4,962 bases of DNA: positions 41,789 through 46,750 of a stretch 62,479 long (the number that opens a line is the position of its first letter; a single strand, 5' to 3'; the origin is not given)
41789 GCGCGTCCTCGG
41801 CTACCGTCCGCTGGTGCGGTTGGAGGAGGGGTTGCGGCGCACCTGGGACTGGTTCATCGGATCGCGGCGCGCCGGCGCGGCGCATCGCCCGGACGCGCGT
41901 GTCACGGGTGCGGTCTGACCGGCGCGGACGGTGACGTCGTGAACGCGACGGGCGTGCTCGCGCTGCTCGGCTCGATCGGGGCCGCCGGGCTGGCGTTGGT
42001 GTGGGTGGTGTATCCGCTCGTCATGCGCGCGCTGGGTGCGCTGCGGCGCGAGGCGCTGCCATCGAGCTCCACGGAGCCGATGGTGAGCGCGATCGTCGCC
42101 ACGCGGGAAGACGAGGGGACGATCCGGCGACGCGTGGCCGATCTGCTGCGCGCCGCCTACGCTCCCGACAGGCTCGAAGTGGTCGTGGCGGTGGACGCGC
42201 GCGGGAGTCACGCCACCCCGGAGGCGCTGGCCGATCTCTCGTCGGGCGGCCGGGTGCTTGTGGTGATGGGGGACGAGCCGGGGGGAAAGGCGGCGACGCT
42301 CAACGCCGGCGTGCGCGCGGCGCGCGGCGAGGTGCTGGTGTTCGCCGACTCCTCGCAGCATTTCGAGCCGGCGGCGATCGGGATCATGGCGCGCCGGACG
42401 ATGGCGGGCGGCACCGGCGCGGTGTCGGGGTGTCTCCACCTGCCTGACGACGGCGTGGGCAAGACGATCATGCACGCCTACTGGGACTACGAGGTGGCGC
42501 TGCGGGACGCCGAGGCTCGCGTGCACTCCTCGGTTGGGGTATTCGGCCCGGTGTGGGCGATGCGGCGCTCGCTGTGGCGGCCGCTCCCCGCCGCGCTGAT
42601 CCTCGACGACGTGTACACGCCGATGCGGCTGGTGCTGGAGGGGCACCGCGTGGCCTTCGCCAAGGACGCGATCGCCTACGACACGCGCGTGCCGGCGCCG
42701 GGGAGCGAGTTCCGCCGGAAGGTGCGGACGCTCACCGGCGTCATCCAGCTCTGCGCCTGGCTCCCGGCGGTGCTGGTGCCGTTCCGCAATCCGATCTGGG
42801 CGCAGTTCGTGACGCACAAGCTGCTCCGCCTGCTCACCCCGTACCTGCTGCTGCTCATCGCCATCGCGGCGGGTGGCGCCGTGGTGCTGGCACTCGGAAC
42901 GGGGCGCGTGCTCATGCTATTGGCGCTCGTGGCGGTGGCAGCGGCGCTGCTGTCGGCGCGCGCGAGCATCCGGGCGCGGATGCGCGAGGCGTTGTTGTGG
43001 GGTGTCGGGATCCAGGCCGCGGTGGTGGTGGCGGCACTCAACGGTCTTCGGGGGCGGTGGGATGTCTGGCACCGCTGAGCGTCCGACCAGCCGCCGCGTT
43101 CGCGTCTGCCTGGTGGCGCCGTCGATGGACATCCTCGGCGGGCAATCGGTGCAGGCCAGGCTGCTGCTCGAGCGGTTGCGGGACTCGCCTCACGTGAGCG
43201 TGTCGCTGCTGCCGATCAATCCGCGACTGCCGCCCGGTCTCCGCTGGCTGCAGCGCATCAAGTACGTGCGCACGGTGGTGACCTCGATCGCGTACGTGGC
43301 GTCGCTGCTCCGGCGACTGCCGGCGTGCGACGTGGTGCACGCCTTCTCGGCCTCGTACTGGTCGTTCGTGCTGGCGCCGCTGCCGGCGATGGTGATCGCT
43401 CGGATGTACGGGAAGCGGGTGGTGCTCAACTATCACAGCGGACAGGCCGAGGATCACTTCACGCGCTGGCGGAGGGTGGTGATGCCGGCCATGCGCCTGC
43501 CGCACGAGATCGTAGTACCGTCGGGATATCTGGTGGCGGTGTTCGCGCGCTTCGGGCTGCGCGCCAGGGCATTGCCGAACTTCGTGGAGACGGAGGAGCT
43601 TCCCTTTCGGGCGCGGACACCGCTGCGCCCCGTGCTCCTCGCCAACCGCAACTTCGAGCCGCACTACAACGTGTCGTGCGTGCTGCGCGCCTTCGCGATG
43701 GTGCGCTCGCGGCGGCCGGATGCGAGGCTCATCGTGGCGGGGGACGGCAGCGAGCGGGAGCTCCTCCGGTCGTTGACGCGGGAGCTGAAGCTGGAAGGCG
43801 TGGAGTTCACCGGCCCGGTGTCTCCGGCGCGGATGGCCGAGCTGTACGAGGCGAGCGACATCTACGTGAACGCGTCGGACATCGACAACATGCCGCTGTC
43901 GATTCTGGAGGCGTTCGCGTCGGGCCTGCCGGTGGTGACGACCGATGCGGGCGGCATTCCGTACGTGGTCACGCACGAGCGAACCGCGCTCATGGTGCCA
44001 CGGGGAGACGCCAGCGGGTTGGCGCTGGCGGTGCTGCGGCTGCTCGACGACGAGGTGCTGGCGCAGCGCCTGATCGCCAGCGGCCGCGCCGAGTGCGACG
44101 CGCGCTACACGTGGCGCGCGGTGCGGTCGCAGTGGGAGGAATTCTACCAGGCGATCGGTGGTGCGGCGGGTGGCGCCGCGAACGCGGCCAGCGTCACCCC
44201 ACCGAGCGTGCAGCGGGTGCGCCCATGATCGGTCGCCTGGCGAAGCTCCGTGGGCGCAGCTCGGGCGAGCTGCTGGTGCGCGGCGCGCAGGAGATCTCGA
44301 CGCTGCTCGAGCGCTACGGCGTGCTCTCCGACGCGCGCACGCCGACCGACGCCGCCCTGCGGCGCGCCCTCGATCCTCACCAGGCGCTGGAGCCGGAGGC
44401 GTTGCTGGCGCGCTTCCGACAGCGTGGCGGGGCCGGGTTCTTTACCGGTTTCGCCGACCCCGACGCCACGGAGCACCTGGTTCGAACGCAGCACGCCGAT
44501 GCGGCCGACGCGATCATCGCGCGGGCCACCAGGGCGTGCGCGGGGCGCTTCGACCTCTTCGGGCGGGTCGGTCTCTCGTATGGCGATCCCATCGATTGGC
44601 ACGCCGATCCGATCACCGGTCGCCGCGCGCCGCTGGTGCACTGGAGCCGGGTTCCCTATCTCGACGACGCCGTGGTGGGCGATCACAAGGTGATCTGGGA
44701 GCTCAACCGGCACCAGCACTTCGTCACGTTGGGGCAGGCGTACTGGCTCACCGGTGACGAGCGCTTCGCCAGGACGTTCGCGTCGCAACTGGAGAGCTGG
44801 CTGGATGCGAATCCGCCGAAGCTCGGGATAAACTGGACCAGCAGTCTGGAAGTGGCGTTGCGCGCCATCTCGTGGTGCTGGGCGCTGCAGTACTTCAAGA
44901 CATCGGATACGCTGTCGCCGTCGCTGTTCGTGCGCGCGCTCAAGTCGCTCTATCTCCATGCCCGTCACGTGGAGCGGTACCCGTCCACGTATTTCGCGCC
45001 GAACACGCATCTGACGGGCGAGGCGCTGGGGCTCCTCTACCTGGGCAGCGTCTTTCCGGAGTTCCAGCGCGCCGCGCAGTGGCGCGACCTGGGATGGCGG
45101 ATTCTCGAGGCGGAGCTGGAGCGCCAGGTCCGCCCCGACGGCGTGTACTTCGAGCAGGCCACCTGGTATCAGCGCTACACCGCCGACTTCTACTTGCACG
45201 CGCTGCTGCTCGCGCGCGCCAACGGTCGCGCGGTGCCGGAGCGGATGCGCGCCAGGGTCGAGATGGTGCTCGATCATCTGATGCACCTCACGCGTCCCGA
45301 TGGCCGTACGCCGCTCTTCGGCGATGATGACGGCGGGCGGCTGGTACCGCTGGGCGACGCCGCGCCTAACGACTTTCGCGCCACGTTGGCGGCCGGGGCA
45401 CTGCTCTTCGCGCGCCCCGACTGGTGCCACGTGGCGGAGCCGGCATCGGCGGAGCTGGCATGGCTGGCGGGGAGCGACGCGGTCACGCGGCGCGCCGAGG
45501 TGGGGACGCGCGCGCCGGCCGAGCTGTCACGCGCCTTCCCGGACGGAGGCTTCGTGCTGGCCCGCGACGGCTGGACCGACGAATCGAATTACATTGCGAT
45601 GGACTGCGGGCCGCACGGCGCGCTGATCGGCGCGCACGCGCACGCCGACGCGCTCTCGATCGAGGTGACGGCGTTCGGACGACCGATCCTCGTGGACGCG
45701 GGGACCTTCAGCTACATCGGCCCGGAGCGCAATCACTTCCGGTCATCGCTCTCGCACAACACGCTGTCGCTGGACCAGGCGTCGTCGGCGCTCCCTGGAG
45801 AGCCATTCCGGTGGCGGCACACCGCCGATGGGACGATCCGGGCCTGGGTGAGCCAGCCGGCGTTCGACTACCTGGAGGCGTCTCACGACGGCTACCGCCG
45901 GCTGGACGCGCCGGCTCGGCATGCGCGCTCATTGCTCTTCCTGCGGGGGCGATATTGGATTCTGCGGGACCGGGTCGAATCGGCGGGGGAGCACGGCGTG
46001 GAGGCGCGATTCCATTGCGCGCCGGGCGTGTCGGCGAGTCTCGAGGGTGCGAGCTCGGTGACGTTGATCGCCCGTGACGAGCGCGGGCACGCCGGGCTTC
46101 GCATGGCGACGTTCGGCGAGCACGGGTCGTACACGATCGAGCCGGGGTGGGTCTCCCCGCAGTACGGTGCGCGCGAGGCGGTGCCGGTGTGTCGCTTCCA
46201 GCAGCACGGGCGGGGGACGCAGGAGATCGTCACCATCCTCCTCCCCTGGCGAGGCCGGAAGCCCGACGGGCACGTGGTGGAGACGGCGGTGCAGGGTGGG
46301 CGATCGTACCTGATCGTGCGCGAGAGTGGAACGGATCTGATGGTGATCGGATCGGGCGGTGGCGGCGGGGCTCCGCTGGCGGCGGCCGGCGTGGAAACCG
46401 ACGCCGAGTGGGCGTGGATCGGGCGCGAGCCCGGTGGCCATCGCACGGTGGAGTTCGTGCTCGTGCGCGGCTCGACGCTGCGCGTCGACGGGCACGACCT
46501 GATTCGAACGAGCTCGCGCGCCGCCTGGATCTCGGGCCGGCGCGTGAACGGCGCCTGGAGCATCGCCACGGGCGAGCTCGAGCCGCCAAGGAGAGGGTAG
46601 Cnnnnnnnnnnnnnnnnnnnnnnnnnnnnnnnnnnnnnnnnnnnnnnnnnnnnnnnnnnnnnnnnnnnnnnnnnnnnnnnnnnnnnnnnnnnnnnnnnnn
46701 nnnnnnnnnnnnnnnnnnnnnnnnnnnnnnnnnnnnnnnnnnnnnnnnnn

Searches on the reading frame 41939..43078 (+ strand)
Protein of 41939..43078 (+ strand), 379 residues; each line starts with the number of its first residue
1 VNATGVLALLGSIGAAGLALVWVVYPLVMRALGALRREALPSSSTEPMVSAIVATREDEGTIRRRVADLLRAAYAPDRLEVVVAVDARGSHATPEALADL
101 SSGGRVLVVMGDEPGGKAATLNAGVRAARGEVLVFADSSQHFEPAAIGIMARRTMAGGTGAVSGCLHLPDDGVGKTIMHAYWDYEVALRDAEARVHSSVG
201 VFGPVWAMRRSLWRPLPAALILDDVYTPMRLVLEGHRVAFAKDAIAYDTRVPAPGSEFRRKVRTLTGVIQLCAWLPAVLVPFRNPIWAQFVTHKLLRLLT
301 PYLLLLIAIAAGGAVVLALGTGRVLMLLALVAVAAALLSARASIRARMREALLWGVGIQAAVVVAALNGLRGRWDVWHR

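Call 16: search_protein_families(library=pfam, proteins=[window:41939-43078:+], max_evalue=0.001)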
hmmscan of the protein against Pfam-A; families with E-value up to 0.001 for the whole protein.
window:41939-43078:+ (379 aa): 3 families
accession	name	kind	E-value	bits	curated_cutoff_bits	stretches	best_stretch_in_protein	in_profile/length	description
PF13641.12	Glyco_tranf_2_3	-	4.6e-14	53.4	27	1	47-263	1-226/230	Glycosyltransferase like family 2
PF00535.33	Glycos_transf_2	-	9.9e-13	48.8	23.3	1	50-180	1-129/168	Glycosyl transferase family 2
PF13632.12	Glyco_trans_2_3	-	0.00065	20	27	0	207-334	78-194/198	Glycosyl transferase family group 2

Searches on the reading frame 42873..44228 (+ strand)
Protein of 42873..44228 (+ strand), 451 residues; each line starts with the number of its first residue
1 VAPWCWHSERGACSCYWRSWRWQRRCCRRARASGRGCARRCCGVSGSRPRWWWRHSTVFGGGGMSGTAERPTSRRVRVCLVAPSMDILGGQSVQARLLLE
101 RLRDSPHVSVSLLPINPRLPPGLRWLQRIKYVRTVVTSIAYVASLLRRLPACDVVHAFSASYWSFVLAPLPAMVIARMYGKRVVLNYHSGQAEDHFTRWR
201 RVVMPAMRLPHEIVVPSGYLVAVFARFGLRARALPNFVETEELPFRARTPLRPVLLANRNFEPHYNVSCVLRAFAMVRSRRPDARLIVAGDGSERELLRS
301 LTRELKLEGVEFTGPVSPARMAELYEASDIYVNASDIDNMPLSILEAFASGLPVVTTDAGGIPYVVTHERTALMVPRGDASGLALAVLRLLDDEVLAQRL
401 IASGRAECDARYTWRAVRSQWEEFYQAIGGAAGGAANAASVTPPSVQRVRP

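Call 16: search_protein_families(library=pfam, proteins=[window:42873-44228:+], max_evalue=0.001)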
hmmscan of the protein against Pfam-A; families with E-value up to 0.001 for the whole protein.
window:42873-44228:+ (451 aa): 3 families
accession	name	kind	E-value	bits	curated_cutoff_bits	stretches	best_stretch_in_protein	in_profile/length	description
PF13692.12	Glyco_trans_1_4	-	1.9e-32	112.9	27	1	254-393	3-142/142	Glycosyl transferases group 1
PF00534.26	Glycos_transf_1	-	8.1e-32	110.6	26.4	1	252-405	15-170/172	Glycosyl transferases group 1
PF13524.12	Glyco_trans_1_2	-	9.3e-12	45.5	25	1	279-420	10-141/144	Glycosyl transferase-like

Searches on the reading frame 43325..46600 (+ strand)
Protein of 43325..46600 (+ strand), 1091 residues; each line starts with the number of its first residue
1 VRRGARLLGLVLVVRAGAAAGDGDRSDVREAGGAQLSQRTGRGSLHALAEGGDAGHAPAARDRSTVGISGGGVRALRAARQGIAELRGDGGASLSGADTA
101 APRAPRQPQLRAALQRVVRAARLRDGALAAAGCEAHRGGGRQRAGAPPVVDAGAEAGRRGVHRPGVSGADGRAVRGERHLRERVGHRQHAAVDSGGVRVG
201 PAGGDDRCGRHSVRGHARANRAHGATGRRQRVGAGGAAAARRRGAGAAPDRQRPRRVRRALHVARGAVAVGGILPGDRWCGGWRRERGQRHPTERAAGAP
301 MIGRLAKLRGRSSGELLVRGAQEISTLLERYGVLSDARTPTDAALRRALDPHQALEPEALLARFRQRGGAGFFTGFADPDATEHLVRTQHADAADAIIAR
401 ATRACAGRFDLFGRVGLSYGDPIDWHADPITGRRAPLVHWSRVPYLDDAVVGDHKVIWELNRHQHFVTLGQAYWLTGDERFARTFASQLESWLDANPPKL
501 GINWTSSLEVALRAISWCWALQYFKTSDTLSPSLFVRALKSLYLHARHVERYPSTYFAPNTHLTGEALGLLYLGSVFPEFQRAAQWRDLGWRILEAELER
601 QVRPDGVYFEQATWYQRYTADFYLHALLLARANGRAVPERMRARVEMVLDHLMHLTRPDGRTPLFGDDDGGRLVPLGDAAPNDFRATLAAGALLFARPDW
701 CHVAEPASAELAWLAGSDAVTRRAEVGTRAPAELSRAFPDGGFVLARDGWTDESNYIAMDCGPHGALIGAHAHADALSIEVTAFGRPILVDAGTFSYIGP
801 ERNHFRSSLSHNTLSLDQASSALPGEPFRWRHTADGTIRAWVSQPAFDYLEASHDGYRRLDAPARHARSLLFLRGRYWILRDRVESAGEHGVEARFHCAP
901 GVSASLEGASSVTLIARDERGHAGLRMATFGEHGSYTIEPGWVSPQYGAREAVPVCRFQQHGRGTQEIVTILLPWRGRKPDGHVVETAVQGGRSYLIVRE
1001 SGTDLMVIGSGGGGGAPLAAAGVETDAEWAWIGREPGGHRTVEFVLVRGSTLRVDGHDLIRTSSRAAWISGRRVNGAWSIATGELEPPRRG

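Call 17: search_protein_families(library=pfam, proteins=[window:43325-46600:+], max_evalue=0.001)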
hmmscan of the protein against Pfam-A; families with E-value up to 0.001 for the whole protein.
window:43325-46600:+ (1091 aa): 2 families
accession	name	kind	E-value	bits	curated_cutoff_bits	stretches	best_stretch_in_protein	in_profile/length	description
PF07940.18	Hepar_II_III_C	-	1.2e-44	153.1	24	1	733-967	4-233/237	Heparinase II/III-like, C-terminal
PF16889.11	Hepar_II_III_N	-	4.1e-41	141.9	22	1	414-667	72-312/340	Heparinase II/III N-terminus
